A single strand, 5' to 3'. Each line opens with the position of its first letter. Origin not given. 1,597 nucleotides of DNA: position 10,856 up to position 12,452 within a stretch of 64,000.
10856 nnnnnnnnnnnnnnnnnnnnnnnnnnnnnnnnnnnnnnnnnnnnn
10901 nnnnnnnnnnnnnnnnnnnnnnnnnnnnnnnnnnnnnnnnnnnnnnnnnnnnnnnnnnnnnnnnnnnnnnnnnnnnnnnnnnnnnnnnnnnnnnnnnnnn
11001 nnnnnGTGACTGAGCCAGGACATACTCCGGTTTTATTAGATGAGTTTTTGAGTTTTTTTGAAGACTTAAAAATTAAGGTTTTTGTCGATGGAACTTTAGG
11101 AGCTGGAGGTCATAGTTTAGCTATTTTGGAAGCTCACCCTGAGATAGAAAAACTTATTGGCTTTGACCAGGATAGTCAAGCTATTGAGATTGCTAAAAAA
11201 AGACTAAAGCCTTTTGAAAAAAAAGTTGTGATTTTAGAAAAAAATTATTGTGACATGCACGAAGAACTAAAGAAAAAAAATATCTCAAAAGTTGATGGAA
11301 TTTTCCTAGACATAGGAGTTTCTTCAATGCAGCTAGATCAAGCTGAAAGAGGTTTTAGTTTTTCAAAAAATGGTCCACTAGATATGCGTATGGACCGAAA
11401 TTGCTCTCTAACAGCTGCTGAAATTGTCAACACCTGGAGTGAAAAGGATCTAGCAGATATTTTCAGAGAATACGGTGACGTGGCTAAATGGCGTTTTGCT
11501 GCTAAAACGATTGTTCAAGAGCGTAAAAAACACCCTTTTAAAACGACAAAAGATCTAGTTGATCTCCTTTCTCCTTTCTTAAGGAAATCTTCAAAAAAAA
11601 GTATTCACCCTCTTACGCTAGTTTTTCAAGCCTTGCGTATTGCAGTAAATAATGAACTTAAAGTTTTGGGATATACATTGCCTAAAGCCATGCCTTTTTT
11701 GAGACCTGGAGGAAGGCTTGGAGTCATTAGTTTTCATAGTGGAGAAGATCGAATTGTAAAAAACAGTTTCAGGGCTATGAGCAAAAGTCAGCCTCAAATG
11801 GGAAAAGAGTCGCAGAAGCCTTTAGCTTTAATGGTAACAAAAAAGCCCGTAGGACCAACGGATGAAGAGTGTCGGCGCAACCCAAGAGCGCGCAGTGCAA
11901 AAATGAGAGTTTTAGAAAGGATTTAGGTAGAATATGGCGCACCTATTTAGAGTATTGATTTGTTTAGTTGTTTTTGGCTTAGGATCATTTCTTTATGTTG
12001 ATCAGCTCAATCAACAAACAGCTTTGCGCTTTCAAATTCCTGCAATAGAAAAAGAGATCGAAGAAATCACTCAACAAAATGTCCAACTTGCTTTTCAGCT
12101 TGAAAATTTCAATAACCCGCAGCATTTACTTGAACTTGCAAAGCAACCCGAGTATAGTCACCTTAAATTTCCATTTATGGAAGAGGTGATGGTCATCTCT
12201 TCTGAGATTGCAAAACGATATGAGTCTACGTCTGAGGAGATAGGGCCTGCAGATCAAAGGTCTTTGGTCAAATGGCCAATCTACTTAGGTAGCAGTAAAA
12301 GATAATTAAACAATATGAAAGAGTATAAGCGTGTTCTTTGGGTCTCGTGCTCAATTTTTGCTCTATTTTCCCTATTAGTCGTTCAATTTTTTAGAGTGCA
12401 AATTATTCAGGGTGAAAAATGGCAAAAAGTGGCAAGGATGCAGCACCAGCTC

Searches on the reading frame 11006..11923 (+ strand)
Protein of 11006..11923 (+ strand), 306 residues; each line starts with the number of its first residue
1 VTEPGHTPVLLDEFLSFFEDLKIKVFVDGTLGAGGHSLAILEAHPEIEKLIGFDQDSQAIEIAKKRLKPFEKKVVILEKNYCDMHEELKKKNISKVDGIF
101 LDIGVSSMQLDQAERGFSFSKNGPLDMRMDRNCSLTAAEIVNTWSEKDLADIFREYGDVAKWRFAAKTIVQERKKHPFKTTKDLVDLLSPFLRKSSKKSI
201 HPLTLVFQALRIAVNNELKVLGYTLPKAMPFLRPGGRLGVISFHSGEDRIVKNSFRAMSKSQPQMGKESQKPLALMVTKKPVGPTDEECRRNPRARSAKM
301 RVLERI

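Call 8: search_protein_families(library=pfam, proteins=[window:11006-11923:+])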
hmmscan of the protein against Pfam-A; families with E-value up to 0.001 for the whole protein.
window:11006-11923:+ (306 aa): 2 families
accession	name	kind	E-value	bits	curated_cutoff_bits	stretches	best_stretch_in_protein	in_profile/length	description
PF01795.25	Methyltransf_5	-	1.3e-110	370.2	27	1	5-306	3-309/309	MraW methylase family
PF08557.15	Lipid_DES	-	0.0009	19.1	23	0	39-54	20-35/37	Sphingolipid Delta4-desaturase (DES)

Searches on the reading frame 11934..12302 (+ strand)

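Call 8: search_protein_families(library=pfam, proteins=[window:11934-12302:+])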
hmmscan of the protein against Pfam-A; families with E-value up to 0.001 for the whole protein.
window:11934-12302:+ (123 aa): 1 family
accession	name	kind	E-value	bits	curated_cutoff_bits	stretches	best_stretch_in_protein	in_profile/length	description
PF04977.20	DivIC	-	7.4e-06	26.1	28.9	1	11-70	2-62/80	Septum formation initiator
